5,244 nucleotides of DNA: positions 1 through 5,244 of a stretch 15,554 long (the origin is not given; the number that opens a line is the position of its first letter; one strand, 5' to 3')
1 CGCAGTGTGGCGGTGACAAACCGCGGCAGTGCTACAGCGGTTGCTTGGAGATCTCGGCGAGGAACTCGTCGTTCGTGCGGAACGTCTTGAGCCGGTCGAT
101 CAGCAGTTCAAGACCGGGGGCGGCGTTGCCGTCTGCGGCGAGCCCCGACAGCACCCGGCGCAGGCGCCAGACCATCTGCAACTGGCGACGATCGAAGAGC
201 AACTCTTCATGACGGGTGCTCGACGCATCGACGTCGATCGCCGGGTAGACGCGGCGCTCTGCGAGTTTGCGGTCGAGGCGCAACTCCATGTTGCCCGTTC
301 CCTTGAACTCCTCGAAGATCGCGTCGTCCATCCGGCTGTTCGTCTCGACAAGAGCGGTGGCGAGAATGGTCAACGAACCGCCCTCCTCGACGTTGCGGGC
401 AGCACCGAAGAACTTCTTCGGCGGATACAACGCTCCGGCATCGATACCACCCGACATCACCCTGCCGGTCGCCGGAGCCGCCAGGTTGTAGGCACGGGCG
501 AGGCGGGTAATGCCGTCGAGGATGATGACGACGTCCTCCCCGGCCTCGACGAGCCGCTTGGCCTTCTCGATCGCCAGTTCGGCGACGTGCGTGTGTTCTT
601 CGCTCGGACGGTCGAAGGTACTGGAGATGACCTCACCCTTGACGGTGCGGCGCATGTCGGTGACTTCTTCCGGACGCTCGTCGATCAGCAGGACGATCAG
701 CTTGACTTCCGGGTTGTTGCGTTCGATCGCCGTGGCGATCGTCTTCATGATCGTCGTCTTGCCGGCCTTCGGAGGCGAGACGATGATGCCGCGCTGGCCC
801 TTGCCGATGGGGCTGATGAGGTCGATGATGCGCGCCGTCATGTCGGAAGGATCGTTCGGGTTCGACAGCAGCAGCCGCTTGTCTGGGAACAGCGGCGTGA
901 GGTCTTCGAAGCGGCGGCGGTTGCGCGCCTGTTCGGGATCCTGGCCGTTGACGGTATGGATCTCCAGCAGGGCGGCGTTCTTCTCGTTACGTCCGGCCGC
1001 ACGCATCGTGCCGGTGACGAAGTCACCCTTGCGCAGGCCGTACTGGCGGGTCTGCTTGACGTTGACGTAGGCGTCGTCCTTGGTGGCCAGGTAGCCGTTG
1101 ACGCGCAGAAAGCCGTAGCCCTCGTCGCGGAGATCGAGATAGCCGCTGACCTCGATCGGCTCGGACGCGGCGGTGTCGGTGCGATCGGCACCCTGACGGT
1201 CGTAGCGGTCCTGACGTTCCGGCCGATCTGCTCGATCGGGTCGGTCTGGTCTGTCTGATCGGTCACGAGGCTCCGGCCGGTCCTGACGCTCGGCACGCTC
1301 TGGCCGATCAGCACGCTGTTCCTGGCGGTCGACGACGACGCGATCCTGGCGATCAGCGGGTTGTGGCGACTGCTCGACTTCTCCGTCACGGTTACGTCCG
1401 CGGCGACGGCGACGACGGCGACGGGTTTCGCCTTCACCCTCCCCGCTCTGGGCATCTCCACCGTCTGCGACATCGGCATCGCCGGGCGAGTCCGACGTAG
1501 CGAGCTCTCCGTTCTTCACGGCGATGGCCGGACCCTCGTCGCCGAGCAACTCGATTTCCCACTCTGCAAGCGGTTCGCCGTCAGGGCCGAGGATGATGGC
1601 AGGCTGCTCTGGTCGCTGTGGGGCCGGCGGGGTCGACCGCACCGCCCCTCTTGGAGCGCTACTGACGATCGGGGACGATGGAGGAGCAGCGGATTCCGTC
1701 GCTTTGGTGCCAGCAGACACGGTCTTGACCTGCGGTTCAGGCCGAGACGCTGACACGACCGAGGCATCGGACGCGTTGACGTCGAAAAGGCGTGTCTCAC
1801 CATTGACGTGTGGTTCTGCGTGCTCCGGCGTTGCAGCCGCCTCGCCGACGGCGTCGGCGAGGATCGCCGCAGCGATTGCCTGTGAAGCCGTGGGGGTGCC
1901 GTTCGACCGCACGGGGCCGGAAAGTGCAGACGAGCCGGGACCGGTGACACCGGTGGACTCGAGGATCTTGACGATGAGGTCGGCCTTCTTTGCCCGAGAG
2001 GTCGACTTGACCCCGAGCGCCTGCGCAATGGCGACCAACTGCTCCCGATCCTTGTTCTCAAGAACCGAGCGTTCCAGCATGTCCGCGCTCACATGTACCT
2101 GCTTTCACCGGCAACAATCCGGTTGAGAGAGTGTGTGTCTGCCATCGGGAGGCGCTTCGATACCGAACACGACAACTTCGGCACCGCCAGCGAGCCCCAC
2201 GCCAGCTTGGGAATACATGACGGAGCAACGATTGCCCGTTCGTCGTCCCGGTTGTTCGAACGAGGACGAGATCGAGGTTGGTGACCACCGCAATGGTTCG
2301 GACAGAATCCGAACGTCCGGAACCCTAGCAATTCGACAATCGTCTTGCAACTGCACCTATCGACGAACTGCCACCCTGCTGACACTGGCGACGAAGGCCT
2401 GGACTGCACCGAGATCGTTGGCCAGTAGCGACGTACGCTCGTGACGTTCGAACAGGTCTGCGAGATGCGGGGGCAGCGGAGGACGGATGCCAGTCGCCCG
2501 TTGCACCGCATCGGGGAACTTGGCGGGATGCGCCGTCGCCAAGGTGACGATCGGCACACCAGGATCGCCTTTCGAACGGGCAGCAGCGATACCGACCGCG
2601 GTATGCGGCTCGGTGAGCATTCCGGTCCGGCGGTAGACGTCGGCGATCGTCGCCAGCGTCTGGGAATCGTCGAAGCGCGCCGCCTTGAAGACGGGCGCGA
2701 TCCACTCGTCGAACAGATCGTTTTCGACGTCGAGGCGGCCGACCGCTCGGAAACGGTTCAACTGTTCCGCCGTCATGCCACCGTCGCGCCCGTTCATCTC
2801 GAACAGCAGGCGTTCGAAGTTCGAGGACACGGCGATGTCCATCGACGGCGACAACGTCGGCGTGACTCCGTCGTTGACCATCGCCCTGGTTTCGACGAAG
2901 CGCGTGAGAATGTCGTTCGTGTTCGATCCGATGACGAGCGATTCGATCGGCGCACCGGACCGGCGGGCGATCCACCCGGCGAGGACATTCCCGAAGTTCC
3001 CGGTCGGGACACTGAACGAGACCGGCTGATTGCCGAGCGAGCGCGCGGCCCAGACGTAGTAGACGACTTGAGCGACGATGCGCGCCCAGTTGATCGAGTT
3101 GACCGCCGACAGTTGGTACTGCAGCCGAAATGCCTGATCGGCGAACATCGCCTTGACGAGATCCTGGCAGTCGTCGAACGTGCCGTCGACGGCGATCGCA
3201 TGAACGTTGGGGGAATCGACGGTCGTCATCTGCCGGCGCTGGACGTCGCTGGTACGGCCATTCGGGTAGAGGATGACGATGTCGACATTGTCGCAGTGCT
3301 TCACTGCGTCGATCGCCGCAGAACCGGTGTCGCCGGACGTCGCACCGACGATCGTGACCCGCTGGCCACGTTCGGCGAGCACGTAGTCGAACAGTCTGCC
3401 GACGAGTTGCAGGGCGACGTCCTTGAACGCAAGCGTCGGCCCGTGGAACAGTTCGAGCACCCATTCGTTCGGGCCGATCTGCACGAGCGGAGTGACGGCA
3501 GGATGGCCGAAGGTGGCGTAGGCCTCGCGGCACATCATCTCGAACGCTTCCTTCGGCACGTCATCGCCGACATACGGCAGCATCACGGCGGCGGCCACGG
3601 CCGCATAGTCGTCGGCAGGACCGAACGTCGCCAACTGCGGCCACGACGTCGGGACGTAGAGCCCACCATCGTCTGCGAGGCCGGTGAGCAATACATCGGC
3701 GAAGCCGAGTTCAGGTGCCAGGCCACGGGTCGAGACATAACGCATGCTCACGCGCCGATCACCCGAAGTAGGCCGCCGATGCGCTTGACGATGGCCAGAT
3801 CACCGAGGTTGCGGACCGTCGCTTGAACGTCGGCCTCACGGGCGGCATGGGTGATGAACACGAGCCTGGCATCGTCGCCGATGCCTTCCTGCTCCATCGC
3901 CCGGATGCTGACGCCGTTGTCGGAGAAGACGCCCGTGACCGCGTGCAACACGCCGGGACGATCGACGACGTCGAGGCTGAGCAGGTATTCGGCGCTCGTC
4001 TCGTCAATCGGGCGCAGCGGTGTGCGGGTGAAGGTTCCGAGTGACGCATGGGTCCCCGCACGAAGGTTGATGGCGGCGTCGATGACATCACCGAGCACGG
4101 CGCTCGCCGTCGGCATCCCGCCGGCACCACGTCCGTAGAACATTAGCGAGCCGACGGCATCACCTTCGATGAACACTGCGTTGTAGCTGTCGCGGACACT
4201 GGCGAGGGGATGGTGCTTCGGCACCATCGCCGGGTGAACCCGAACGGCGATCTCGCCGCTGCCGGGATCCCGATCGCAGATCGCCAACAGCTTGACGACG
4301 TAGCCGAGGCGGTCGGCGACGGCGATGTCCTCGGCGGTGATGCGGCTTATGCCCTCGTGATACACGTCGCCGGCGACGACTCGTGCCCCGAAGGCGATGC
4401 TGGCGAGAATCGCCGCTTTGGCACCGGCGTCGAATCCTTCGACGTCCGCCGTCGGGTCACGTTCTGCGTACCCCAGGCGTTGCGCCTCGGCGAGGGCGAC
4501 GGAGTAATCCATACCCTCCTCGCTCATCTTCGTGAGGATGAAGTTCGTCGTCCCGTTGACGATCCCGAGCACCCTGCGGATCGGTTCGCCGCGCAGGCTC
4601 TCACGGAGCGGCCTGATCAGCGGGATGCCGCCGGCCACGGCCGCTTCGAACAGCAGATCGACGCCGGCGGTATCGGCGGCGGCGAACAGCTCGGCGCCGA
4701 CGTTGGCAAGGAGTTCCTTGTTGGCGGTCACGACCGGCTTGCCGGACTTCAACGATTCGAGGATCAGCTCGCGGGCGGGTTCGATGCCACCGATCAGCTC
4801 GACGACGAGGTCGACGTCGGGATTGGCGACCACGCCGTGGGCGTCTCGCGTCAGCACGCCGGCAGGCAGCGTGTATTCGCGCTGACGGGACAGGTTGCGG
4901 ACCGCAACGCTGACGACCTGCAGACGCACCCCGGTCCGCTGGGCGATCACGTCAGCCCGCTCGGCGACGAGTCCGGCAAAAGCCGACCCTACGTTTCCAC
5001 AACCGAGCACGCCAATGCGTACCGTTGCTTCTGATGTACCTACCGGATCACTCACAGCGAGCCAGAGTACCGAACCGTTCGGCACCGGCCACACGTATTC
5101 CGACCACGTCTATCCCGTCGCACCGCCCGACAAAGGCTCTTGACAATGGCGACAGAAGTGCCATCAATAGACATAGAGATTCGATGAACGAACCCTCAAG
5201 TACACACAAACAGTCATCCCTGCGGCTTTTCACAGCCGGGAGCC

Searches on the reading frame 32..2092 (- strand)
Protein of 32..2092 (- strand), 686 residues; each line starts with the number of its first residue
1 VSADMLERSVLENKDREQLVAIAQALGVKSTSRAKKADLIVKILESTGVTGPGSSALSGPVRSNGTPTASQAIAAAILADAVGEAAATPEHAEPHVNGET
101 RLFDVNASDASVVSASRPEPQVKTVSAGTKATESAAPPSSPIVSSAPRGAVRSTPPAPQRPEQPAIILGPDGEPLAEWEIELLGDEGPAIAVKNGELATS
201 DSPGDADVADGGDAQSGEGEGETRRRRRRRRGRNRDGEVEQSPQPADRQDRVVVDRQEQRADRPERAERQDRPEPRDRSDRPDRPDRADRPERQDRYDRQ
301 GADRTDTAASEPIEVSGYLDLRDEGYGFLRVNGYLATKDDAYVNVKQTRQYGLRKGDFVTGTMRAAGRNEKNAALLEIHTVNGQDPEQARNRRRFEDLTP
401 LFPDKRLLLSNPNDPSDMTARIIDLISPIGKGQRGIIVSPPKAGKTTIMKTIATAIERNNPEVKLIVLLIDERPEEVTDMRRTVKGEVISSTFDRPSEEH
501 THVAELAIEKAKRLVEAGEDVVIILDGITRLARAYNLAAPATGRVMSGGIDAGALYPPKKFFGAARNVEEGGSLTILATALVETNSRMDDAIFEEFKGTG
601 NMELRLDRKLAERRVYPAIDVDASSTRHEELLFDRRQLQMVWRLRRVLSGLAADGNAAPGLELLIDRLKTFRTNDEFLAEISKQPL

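Call 5: search_protein_families(library=pfam, proteins=[window:32-2092:-], max_evalue=0.01)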
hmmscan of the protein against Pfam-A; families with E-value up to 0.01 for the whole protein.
window:32-2092:- (686 aa): 5 families
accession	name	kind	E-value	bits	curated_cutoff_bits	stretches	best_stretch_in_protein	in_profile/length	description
PF00006.31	ATP-synt_ab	-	1e-26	94.4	29.5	1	421-625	3-212/213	ATP synthase alpha/beta family, nucleotide-binding domain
PF07497.18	Rho_RNA_bind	-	5.7e-24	84.2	27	1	315-387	1-73/73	Rho termination factor, RNA-binding domain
PF07498.18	Rho_N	-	1.3e-08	35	24.9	1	11-45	2-36/43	Rho termination factor, N-terminal domain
PF05729.18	NACHT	-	0.0057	16.9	26.7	0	444-537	12-99/167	NACHT domain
PF19568.5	Spore_III_AA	-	0.0069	15.9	27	0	423-475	135-188/306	Sporulation stage III, protein AA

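Call 6: search_protein_families(library=ncbifam, proteins=[window:32-2092:-], max_evalue=0.01)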
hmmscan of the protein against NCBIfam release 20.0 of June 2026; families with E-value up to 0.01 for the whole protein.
window:32-2092:- (686 aa): 27 families (the best 25 are shown)
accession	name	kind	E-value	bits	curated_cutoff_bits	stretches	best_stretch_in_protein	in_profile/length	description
NF006886.1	PRK09376.1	equivalog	3.7e-171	569.5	315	1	9-680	4-412/413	transcription termination factor Rho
TIGR00767.1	rho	equivalog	2.3e-170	567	509.45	1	10-682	5-414/415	transcription termination factor Rho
NF041509.1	paralog_Rho2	exception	2.4e-147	490.9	628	1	315-681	1-360/360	transcription termination factor Rho, short form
TIGR02546.1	III_secr_ATP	equivalog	7.4e-26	90.8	604.75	1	418-650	132-366/423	type III secretion system ATPase SctN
TIGR03496.1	FliI_clade1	equivalog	1e-23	83.9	619.1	1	415-650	120-359/414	flagellar protein export ATPase FliI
TIGR01026.1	fliI_yscN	subfamily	1.7e-22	79.8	379.5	1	419-651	150-384/440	FliI/YscN family ATPase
NF006012.0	PRK08149.1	equivalog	4.7e-21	75.2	594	1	417-649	139-373/431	type III secretion system ATPase SctN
TIGR03498.1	FliI_clade3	equivalog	7.3e-21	74.3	587.45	1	417-649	125-361/418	flagellar protein export ATPase FliI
NF006575.0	PRK09099.1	subfamily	7.7e-21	74.3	706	1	415-649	148-384/443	type III secretion system ATPase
NF005295.0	PRK06820.1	equivalog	9.3e-21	74.3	690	1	414-649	145-382/440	EscN/YscN/HrcN family type III secretion system ATPase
NF005765.0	PRK07594.1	equivalog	2.2e-20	72.8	715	1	419-649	142-374/433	EscN/YscN/HrcN family type III secretion system ATPase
TIGR03497.1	FliI_clade2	equivalog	8.1e-20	71.2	629.8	1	413-649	118-356/413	flagellar protein export ATPase FliI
NF005391.0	PRK06936.1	equivalog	1.6e-19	70.1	657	1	414-649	144-381/439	type III secretion system ATPase SctN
NF040574.1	T3SS_ATP_VscN2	exception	8.2e-16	57.9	750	1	420-646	134-358/420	type III secretion system ATPase VscN2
NF006290.1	PRK08472.1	equivalog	1.4e-13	50.5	644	1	420-650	145-377/433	flagellar protein export ATPase FliI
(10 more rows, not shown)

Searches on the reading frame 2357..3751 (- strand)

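Call 5: search_protein_families(library=pfam, proteins=[window:2357-3751:-], max_evalue=0.01)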
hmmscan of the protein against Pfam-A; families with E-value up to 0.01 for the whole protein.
window:2357-3751:- (464 aa): 3 families
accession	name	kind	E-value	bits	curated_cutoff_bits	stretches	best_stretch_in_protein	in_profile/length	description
PF00291.31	PALP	-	2e-22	80.3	35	2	87-324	8-238/295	Pyridoxal-phosphate dependent enzyme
PF14821.11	Thr_synth_N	-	2.8e-19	69.5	25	1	4-78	1-79/79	Threonine synthase N terminus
PF24857.1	THR4_C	-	7.4e-10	39.3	27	1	384-450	1-79/85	Threonine synthase, C-terminal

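Call 6: search_protein_families(library=ncbifam, proteins=[window:2357-3751:-], max_evalue=0.01)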
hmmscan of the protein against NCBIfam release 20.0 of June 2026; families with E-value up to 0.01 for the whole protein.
window:2357-3751:- (464 aa): 1 family
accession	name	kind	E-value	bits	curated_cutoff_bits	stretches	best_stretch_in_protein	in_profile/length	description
TIGR00260.1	thrC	equivalog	1.2e-81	274.5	167.1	1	71-422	16-334/340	threonine synthase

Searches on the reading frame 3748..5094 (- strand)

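Call 5: search_protein_families(library=pfam, proteins=[window:3748-5094:-], max_evalue=0.01)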
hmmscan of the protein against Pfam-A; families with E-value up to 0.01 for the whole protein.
window:3748-5094:- (448 aa): 4 families
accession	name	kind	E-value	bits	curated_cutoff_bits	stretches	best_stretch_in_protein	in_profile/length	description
PF00742.24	Homoserine_dh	-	2e-67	226.8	22.9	1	158-338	1-173/173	Homoserine dehydrogenase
PF03447.22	NAD_binding_3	-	3.1e-22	79.9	24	1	31-150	1-116/116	Homoserine dehydrogenase, NAD binding domain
PF01842.31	ACT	-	9.8e-14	51.3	27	1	371-433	2-64/66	ACT domain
PF22629.2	ACT_AHAS_ss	-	1.6e-05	25.4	27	1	372-414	1-45/67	AHAS small subunit-like ACT domain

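Call 6: search_protein_families(library=ncbifam, proteins=[window:3748-5094:-], max_evalue=0.01)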
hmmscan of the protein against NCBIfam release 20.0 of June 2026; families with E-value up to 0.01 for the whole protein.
window:3748-5094:- (448 aa): 12 families
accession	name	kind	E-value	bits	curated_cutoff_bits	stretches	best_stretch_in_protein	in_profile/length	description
NF004976.0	PRK06349.1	subfamily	1.8e-159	531.4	205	1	23-446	3-427/430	homoserine dehydrogenase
NF004912.0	PRK06270.1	equivalog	1.4e-79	268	373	2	83-340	80-336/343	homoserine dehydrogenase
NF006235.0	PRK08374.1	equivalog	1.2e-61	208.7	451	2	87-346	85-334/336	homoserine dehydrogenase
NF005290.0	PRK06813.1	equivalog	1.1e-37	129.8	286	1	105-339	102-335/346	homoserine dehydrogenase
NF005002.0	PRK06392.1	equivalog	5.5e-27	94.6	296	1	24-338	3-322/329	homoserine dehydrogenase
NF006959.0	PRK09436.1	equivalog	4.3e-24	84.6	726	2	113-247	566-702/819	bifunctional aspartate kinase/homoserine dehydrogenase I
NF007003.0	PRK09466.1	subfamily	3.5e-14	52.2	582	1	116-232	563-682/810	bifunctional aspartate kinase/homoserine dehydrogenase II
TIGR01693.1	UTase_glnD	equivalog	0.00023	19.5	519.4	1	358-426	766-836/850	[protein-PII] uridylyltransferase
NF002837.0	PRK03059.1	equivalog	0.0015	16.7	1010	1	364-426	782-844/857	[protein-PII] uridylyltransferase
NF006352.0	PRK08577.1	equivalog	0.0021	18.1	140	1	370-439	57-129/136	hypothetical protein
NF002895.0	PRK03381.1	equivalog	0.0025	16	631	1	366-425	705-764/782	[protein-PII] uridylyltransferase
NF003467.0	PRK05092.1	equivalog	0.0093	13.7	959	0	370-419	853-902/940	[protein-PII] uridylyltransferase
